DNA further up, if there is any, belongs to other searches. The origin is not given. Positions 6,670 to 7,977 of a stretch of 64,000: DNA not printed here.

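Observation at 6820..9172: Opine dehydrogenase paired with an ornithine-cyclodeaminase/mu-crystallin family enzyme and an SSS symporter: candidate pathway for an N-carboxyalkyl amino acid (opine-type) metabolite in an anaerobic Firmicute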

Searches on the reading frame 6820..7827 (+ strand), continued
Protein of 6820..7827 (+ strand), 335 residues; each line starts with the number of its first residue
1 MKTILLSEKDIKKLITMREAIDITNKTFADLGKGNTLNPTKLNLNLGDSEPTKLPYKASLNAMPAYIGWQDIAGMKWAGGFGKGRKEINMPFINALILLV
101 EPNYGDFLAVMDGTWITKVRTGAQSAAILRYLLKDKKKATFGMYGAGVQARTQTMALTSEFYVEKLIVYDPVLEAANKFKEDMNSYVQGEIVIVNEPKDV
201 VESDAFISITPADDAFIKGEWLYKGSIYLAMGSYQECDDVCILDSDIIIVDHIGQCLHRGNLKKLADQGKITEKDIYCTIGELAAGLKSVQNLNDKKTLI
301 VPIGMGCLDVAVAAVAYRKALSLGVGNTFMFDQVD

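Call 24: find_encoding_contigs(protein=P0143, flank=7000, max_places=2)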
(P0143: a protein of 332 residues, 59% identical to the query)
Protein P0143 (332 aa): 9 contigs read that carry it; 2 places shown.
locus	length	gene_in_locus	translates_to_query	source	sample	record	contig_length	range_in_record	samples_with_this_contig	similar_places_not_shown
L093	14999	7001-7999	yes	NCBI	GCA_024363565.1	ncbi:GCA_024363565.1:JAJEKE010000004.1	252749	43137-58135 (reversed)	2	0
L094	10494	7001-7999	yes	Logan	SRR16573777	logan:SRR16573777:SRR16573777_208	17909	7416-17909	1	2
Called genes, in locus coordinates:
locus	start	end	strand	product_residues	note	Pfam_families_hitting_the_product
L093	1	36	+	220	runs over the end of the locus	PF00392:GntR, PF07729:FCD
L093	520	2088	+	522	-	PF03315:SDH_beta, PF03313:SDH_alpha, PF03972:MmgE_PrpD_N (faint)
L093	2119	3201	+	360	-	PF01210:NAD_Gly3P_dh_N, PF02558:ApbA (weak), PF03807:F420_oxidored (faint), PF02317:Octopine_DH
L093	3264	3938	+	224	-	PF00392:GntR, PF07729:FCD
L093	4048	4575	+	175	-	PF04290:DctQ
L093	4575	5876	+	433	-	PF06808:DctM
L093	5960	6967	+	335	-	PF02423:OCD_Mu_crystall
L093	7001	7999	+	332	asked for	PF02423:OCD_Mu_crystall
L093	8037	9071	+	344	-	PF03480:DctP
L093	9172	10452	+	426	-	PF03313:SDH_alpha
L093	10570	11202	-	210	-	PF02463:SMC_N (faint), PF13476:AAA_23 (weak), PF00005:ABC_tran, PF13304:AAA_21 (faint)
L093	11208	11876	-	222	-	PF00528:BPD_transp_1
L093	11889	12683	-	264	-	PF13531:SBP_bac_11, PF01547:SBP_bac_1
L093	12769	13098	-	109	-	PF00126:HTH_1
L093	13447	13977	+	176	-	-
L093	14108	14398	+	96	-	PF12840:HTH_20, PF01022:HTH_5, PF08279:HTH_11 (weak), PF21476:PF0610-like_N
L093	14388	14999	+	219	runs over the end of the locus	PF07853:DUF1648, PF13630:SdpI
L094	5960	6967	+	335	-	PF02423:OCD_Mu_crystall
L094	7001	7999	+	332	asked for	PF02423:OCD_Mu_crystall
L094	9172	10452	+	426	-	PF03313:SDH_alpha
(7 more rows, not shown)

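Call 26: find_related_loci(query=A2, collection=metagenome_contigs, flank=8000)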
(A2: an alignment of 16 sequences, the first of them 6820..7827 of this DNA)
Query A2 (335 aa) in metagenome_contigs; peptide patterns used: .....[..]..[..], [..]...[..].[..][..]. (x = any residue, [..] = any of these).
564 stretches matched a pattern; 430 encode a relative of the query (tblastn E <= 1e-3); the best 80 are kept; 80 distinct loci.
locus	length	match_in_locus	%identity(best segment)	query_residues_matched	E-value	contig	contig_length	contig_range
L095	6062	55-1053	71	1-333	9e-169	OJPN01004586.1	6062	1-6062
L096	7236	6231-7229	71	1-333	2e-167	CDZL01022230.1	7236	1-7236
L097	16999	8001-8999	71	1-333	5e-167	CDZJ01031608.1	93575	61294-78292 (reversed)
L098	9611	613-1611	71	1-333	2e-165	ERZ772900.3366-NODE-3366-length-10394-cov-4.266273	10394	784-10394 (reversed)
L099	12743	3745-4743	71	1-333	2e-165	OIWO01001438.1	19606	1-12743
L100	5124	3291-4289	69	1-333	2e-168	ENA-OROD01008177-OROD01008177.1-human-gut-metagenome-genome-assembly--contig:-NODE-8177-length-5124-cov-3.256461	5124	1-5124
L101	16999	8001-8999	71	1-333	2e-165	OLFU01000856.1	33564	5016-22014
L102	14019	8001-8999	71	1-333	2e-165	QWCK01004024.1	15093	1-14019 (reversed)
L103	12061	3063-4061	69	1-333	7e-165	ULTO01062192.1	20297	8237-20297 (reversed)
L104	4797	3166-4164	69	1-333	3e-168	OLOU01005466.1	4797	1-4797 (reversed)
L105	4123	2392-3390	70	1-333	1e-169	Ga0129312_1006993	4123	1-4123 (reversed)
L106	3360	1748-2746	69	1-333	1e-171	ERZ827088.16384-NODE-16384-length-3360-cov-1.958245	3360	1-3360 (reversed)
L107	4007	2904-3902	69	1-333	1e-169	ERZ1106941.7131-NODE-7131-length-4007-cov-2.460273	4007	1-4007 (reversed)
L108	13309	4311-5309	69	1-333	6e-164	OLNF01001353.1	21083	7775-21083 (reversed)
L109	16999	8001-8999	69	1-333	5e-164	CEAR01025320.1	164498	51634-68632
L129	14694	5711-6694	52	1-331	2e-111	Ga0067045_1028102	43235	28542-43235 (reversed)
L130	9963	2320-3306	51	1-332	6e-111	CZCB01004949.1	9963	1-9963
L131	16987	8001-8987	51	1-332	6e-111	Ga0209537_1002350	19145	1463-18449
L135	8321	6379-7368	52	1-333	2e-110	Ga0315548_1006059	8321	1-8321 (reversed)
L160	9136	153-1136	49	1-331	3e-108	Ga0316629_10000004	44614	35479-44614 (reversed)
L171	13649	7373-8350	50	1-329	2e-107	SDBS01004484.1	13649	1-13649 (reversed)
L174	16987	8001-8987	49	1-331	3e-107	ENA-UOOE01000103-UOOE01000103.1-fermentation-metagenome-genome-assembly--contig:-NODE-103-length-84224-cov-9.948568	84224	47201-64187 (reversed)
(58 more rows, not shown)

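Call 36: search_protein_families(library=pfam, proteins=[L174:14897-16234:+, L131:12503-13561:+, L130:8147-8518:+, L129:4093-5667:+, L093:9172-10452:+, L101:12442-13461:+, L135:2020-2808:+, L099:10858-11232:+], max_evalue=0.001)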
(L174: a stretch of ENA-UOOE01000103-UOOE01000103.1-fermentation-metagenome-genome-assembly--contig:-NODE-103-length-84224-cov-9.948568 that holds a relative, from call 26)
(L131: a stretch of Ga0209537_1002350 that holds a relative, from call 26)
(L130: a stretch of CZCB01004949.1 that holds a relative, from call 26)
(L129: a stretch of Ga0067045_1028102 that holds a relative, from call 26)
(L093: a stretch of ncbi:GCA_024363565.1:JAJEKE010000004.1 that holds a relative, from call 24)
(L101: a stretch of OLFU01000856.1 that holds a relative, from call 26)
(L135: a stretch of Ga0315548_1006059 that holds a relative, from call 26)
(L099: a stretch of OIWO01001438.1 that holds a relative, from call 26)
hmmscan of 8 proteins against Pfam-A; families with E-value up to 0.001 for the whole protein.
L174:14897-16234:+ (445 aa): 1 family
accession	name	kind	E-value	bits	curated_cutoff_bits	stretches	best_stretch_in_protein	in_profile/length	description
PF09338.16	Gly_reductase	-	4.4e-171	569.5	22.2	1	18-442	2-425/426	Glycine/sarcosine/betaine reductase component B subunits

L131:12503-13561:+ (352 aa): 1 family
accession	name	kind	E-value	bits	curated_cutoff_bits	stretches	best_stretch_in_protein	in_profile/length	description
PF07355.17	GRDB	-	3.2e-155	517.1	22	1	7-352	2-347/347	Glycine/sarcosine/betaine reductase selenoprotein B (GRDB)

L130:8147-8518:+ (123 aa): 0 families

L129:4093-5667:+ (524 aa): 4 families
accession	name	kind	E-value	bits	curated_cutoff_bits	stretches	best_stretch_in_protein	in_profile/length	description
PF03313.21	SDH_alpha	-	5.2e-76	256.2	26.4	1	247-506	3-259/260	Serine dehydratase alpha chain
PF03315.21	SDH_beta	-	3.2e-14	54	26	1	9-117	1-131/155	Serine dehydratase beta chain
PF03972.19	MmgE_PrpD_N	-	3.7e-07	30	32.1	1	351-441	98-186/244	MmgE/PrpD N-terminal domain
PF19304.4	PGDH_inter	-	0.00021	21.8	27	1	31-125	11-104/119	D-3-phosphoglycerate dehydrogenase intervening domain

L093:9172-10452:+ (426 aa): 1 family
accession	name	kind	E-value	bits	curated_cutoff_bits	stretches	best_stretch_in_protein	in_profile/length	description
PF03313.21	SDH_alpha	-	7e-54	183.7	26.4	1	85-416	3-258/260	Serine dehydratase alpha chain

L101:12442-13461:+ (339 aa): 1 family
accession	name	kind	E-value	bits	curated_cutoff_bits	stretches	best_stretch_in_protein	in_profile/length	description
PF00291.31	PALP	-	1.8e-30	106.8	35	1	31-330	6-295/295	Pyridoxal-phosphate dependent enzyme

L135:2020-2808:+ (262 aa): 2 families
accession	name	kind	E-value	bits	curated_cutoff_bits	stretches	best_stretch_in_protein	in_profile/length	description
PF00753.33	Lactamase_B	-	2.4e-07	31.3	22.7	1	16-72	2-60/196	Metallo-beta-lactamase superfamily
PF12706.13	Lactamase_B_2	-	0.00032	20.8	27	1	31-77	2-52/200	Beta-lactamase superfamily domain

L099:10858-11232:+ (124 aa): 1 family
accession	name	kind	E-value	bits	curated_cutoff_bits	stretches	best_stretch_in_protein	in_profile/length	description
PF01042.26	Ribonuc_L-PSP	-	4.3e-41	140.1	27.3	1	7-122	2-120/121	Endoribonuclease L-PSP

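Call 50: find_encoding_contigs(protein=P0121, flank=9000, max_places=5)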
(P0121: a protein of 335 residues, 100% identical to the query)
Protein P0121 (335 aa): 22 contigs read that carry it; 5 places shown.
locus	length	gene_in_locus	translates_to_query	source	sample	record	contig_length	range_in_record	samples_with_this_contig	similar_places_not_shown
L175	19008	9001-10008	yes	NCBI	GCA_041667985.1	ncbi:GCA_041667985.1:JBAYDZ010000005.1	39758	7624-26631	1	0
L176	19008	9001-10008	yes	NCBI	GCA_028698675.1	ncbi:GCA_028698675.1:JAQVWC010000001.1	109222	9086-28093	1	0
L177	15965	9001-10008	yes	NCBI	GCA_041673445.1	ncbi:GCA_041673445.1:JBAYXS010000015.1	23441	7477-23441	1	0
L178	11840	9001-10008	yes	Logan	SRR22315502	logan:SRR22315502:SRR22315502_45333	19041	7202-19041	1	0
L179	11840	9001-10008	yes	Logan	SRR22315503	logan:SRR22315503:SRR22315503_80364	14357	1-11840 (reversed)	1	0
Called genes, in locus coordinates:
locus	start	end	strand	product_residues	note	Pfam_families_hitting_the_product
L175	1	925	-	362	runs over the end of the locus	-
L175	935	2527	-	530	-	PF03062:MBOAT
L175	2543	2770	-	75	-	-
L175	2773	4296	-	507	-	PF00501:AMP-binding, PF13193:AMP-binding_C (weak)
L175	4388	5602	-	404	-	PF16403:Bact_surface_Ig-like (faint), PF01841:Transglut_core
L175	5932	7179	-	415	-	PF00376:MerR, PF13411:MerR_1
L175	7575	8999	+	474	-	PF00474:SSF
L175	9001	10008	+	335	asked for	PF02423:OCD_Mu_crystall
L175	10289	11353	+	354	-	PF01210:NAD_Gly3P_dh_N (weak), PF02558:ApbA (weak), PF02317:Octopine_DH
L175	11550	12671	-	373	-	PF00089:Trypsin, PF13365:Trypsin_2, PF00595:PDZ, PF13180:PDZ_2, PF17820:PDZ_6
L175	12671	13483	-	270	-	PF23023:Anti-Pycsar_Apyc1 (faint), PF00753:Lactamase_B, PF12706:Lactamase_B_2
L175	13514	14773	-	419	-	PF00275:EPSP_synthase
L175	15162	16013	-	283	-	PF09648:YycI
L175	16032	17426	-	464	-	PF07435:YycH_N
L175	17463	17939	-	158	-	-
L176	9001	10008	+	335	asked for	PF02423:OCD_Mu_crystall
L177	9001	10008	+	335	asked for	PF02423:OCD_Mu_crystall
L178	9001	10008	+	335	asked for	PF02423:OCD_Mu_crystall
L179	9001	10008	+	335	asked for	PF02423:OCD_Mu_crystall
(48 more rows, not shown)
